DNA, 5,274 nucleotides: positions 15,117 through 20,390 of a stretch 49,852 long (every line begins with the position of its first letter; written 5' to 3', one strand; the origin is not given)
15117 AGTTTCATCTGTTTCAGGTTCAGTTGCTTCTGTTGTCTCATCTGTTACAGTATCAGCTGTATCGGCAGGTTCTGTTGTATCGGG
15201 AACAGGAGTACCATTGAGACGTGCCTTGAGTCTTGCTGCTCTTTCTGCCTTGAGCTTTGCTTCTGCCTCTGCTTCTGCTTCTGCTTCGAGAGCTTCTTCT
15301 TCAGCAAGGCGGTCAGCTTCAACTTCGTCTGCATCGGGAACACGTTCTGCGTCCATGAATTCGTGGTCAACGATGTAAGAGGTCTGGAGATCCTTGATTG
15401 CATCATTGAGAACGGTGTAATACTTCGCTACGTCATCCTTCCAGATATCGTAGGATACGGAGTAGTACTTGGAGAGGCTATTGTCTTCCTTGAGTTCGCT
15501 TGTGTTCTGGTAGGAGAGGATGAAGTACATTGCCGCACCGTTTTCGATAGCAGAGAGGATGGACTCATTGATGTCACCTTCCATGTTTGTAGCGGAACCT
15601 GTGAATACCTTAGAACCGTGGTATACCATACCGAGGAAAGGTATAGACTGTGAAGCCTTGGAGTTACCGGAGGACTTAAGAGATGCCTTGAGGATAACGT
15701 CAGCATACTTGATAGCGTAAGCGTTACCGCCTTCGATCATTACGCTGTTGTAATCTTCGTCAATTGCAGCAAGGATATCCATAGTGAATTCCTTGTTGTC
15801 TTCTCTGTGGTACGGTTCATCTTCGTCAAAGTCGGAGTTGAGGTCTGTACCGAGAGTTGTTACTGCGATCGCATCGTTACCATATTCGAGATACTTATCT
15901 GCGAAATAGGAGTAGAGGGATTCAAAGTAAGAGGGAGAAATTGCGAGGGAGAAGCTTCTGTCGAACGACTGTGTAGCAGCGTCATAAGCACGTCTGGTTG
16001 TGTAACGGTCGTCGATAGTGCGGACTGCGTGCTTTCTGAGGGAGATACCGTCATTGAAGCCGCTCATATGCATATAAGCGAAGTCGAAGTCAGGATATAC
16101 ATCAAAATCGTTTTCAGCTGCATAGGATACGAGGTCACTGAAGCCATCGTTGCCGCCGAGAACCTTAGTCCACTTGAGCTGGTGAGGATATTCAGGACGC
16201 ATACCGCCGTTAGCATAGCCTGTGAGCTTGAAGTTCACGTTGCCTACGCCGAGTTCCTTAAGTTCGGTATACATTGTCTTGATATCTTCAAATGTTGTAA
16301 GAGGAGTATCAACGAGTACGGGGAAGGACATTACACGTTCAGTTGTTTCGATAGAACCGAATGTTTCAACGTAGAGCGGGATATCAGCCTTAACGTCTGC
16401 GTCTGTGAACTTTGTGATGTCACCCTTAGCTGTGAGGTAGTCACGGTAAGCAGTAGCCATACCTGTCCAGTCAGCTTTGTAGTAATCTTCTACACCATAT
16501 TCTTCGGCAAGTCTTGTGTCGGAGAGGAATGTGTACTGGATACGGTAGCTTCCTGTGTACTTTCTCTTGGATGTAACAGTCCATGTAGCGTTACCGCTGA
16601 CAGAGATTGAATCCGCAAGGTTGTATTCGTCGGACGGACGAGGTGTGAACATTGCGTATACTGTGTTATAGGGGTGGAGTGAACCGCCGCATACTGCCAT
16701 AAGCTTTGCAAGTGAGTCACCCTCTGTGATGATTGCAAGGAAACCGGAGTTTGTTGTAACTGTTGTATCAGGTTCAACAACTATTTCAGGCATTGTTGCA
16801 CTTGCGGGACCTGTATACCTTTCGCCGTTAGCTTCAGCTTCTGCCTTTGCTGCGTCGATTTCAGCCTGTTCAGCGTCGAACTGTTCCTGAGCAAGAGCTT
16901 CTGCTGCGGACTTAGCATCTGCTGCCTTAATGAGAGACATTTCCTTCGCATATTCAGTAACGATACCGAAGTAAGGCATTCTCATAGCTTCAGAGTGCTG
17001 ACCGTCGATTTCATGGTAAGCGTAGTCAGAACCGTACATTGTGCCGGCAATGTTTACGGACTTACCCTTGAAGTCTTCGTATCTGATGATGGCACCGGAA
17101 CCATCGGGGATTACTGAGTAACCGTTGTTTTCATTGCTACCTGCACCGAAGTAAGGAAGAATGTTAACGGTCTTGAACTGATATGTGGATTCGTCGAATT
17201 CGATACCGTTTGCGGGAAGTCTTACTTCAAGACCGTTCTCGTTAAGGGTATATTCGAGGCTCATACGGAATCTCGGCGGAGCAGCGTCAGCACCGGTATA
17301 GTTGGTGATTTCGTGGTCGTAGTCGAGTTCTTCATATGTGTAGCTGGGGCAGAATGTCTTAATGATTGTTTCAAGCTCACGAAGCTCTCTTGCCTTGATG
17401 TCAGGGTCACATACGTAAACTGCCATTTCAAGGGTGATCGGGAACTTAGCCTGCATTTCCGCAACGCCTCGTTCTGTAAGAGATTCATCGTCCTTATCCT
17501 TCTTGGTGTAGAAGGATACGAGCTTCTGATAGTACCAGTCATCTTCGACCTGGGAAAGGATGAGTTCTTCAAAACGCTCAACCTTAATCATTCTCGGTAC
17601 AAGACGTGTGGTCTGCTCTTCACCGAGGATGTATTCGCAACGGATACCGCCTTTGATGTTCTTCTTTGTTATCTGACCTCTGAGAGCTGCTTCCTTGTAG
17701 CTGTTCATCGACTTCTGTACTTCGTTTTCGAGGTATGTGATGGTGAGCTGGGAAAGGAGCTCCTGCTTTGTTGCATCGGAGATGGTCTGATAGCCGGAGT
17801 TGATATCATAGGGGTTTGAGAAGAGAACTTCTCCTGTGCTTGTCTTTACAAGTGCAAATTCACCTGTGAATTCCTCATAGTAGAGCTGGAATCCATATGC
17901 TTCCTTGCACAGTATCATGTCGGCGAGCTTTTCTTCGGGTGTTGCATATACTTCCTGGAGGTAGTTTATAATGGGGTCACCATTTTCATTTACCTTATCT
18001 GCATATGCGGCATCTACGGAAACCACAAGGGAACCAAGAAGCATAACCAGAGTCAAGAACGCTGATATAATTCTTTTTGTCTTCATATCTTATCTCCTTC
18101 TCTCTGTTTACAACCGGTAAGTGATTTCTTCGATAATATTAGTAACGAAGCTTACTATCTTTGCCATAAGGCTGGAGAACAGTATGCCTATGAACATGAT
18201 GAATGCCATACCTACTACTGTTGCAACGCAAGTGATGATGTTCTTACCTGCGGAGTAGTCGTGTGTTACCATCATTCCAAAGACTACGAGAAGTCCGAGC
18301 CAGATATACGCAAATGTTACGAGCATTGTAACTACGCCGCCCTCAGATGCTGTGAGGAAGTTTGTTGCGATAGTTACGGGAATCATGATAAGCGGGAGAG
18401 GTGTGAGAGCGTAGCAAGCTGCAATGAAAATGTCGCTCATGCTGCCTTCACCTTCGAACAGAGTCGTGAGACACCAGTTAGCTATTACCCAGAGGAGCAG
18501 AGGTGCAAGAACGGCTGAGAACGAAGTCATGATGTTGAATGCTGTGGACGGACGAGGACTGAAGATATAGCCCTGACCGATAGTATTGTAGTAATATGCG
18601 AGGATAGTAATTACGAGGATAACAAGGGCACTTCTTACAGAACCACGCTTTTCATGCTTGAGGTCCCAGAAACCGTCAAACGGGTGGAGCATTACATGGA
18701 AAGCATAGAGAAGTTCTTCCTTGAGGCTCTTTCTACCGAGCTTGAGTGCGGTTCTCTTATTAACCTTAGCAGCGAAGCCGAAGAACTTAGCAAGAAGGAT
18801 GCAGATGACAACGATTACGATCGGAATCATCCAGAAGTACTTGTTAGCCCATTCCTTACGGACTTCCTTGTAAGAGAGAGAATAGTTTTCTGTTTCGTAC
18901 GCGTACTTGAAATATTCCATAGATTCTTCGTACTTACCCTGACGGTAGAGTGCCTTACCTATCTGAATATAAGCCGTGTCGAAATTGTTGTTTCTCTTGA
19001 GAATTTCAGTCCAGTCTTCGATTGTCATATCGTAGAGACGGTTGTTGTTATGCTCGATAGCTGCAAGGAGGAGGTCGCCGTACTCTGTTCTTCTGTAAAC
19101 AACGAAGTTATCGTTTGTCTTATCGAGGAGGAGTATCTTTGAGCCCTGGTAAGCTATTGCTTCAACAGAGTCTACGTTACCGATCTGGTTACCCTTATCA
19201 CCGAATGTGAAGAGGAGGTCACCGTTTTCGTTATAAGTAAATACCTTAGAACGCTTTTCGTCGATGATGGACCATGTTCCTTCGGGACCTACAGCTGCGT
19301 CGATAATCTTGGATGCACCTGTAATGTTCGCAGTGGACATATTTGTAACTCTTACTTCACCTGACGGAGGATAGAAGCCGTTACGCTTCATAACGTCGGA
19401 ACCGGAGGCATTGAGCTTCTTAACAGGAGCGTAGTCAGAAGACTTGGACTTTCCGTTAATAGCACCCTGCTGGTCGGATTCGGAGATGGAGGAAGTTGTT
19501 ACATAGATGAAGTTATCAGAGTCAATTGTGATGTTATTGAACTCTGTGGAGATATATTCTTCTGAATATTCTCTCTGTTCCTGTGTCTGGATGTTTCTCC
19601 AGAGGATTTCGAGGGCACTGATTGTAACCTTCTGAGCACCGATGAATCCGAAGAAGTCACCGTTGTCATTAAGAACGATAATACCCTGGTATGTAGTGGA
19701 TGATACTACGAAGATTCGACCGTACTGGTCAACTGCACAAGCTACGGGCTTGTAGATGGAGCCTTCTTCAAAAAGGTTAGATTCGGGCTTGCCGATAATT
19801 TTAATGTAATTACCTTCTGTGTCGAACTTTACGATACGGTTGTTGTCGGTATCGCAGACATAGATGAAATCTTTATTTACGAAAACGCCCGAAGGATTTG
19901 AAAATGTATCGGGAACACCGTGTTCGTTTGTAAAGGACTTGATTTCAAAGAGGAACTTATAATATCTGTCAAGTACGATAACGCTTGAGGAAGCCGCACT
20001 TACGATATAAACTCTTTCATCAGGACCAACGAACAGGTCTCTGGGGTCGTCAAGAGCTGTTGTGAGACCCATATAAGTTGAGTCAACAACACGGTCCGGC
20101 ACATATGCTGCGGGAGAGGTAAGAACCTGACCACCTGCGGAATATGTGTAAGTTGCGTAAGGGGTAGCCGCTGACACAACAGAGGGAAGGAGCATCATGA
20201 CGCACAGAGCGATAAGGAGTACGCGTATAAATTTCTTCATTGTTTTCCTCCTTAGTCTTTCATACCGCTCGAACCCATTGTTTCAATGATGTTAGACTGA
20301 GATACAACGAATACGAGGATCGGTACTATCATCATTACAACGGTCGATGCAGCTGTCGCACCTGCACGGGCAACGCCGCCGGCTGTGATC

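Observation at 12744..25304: Seven-gene operon: one giant CBM-bearing binding protein, two permease pairs, an NHL/Yip1 membrane fusion and a 1081-aa secreted protein, with no ATPase and no regulator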

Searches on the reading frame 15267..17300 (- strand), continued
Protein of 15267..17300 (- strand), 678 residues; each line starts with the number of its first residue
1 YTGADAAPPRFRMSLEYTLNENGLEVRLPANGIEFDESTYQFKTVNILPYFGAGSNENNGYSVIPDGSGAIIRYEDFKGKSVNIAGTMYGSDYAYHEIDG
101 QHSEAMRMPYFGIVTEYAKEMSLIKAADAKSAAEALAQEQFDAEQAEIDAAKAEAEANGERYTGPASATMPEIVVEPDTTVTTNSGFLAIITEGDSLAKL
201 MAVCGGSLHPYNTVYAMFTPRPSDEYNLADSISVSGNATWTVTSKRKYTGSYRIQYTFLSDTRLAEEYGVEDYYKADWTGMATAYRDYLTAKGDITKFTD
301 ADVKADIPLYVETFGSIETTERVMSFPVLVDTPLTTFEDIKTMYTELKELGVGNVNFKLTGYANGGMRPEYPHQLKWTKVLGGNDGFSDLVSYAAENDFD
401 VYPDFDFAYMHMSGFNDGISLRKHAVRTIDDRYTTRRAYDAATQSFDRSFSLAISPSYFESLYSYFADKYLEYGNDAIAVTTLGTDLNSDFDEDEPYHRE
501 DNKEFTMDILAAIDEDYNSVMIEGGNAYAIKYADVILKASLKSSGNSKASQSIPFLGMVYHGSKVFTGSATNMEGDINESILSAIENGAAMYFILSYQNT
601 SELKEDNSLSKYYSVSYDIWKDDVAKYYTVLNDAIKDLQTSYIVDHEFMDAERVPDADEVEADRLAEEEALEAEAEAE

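Call 91: find_encoding_contigs(protein=P0372, flank=10000, max_places=1)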
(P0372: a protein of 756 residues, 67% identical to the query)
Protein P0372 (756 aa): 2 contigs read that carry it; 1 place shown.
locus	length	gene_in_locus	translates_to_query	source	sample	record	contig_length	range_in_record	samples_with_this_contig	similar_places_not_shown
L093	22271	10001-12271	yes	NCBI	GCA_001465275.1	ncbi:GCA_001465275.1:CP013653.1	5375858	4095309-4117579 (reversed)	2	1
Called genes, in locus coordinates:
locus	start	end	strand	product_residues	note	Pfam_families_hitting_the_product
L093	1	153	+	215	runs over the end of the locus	PF00881:Nitroreductase, PF14512:TM1586_NiRdase (faint), PF00881:Nitroreductase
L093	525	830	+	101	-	PF10055:DUF2292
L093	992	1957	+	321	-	PF00248:Aldo_ket_red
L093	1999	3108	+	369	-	PF00005:ABC_tran, PF13304:AAA_21 (faint), PF17912:OB_MalK, PF08402:TOBE_2 (weak)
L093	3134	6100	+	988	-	PF01547:SBP_bac_1, PF13416:SBP_bac_8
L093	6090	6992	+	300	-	PF00528:BPD_transp_1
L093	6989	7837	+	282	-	PF00528:BPD_transp_1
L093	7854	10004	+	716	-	PF08450:SGL (faint), PF13449:Phytase-like (faint), PF01436:NHL (weak), PF04893:Yip1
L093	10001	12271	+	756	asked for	PF18952:DUF5696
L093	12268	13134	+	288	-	PF00528:BPD_transp_1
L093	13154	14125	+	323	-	PF00528:BPD_transp_1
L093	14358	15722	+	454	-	PF01547:SBP_bac_1, PF13416:SBP_bac_8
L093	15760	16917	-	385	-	PF07992:Pyr_redox_2, PF13738:Pyr_redox_3, PF13434:Lys_Orn_oxgnase, PF13738:Pyr_redox_3 (weak)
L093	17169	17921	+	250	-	PF00881:Nitroreductase, PF28600:Nitroreductase_C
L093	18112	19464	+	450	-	PF00296:Bac_luciferase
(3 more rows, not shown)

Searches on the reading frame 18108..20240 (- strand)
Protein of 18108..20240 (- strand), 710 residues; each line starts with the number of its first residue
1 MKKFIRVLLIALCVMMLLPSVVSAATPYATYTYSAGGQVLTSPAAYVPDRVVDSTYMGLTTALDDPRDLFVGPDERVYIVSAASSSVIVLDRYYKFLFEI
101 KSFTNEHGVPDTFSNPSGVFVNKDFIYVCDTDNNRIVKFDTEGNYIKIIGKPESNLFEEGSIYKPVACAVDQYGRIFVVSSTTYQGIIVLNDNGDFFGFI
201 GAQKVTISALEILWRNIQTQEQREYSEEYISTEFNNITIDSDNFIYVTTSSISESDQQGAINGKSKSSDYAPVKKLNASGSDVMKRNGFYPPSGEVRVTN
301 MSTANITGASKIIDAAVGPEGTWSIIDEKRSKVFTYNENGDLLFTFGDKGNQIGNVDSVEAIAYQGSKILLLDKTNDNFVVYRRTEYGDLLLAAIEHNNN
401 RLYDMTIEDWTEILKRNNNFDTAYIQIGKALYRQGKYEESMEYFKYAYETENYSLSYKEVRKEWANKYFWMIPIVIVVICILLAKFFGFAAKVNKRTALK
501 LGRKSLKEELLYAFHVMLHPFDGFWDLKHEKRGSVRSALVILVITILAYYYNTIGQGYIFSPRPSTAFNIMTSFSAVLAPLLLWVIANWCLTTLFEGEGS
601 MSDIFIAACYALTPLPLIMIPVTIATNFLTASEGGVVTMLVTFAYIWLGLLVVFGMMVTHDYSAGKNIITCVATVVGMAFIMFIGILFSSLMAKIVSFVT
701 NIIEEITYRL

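Call 4: search_protein_families(library=pfam, proteins=[window:18108-20240:-], max_evalue=0.01)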
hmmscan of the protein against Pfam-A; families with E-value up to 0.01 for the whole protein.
window:18108-20240:- (710 aa): 6 families
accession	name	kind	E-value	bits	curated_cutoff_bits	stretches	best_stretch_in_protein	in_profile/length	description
PF04893.22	Yip1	-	1.6e-15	57.8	28.6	1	514-684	1-171/173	Yip1 domain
PF01436.27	NHL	-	9e-06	25.9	20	1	113-139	1-28/28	NHL repeat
PF06739.17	SBBP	-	0.00011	22.5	20.5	0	231-253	12-34/38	Beta-propeller repeat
PF07719.23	TPR_2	-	0.00054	20.3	27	1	423-449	3-29/34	Tetratricopeptide repeat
PF00515.34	TPR_1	-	0.0011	19.1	27.8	1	423-447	3-27/34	Tetratricopeptide repeat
PF13181.12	TPR_8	-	0.0095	16.5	25.7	0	423-447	3-27/34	Tetratricopeptide repeat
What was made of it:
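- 18108..20240 (-): Membrane protein (710 aa): signal peptide, extracellular NHL beta-propeller, TPR-like helices, one TM, then a five-TM Yip1 domain. Pfam Yip1 E 1.6e-15, NHL 25.9 bits against a 20-bit cut-off, TPR (call 4).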

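Call 9: search_protein_families(library=ncbifam, proteins=[window:18108-20240:-], max_evalue=0.001)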
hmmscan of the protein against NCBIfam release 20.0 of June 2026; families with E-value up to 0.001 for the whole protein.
window:18108-20240:- (710 aa): 2 families
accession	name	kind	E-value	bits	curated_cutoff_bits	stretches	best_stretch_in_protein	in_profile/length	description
NF035926.1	scyF_NHL_VPEP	equivalog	8.1e-10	38.4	350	1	76-202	164-285/376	scytonemin biosynthesis PEP-CTERM protein ScyF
NF047780.1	LIC12708_fam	subfamily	3.7e-07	29.3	150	1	86-181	25-138/391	LIC_12708 family protein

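Call 29: search_solved_structures(query=window:18108-20240:-, max_evalue=1)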
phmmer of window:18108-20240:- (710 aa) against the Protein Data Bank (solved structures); distinct sequences matched with E-value up to 1: 57.
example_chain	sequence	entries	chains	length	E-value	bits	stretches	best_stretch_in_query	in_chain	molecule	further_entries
6d69_A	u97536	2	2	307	8.4e-14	53.9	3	86-203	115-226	NHL Repeat Region of D. melanogaster Thin | Thin, isoform D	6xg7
8j72_A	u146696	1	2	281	2.5e-10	42.4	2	111-204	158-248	E3 ubiquitin-protein ligase TRIM71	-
8bu0_A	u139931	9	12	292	2.5e-10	42.4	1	403-451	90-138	Consensus tetratricopeptide repeat protein | Crystal structure of an 8-repeat consensus TPR superhelix with Zinc. | Monomer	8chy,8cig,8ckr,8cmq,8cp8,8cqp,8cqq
7qrx_A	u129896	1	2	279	1.3e-09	40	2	111-204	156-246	E3 ubiquitin-protein ligase TRIM71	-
9jur_A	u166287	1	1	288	1.4e-09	39.9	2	111-204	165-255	E3 ubiquitin-protein ligase TRIM71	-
4zlr_A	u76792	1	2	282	4.8e-07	31.5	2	105-202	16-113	Brain tumor protein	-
5ex7_A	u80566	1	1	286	5.4e-07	31.4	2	105-202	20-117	Brain tumor protein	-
1q7f_A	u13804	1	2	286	6.4e-07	31.1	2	106-202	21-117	brain tumor CG10719-PA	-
6fpt_A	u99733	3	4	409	6.5e-07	31.1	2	111-201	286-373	E3 ubiquitin-protein ligase TRIM71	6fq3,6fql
7djl_C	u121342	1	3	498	1.1e-06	30.4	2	60-182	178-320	Protein SUPPRESSOR OF QUENCHING 1, chloroplastic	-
1rwi_B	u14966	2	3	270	1.6e-06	29.8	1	113-189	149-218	Serine/threonine-protein kinase pknD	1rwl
7qrw_A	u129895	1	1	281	1.7e-06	29.8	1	76-155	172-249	Isoform 4 of Tripartite motif-containing protein 3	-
9qhb_A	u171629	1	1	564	1.7e-06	29.7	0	423-456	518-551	Engineered tetratricopeptide repeat protein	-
2fo7_A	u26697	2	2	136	1.7e-06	29.7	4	423-452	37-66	SYNTHETIC CONSENSUS TPR PROTEIN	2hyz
8ch0_A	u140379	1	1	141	1.9e-06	29.6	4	422-452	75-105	Consensus tetratricopeptide repeat protein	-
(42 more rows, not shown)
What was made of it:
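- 18108..20240 (-): PDB NHL domains E 8e-14 (call 29).
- On NHL-repeat beta-propeller: PDB NHL domains (Thin, TRIM71, PknD) E 8e-14 to 1e-6 over several repeats (call 29).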
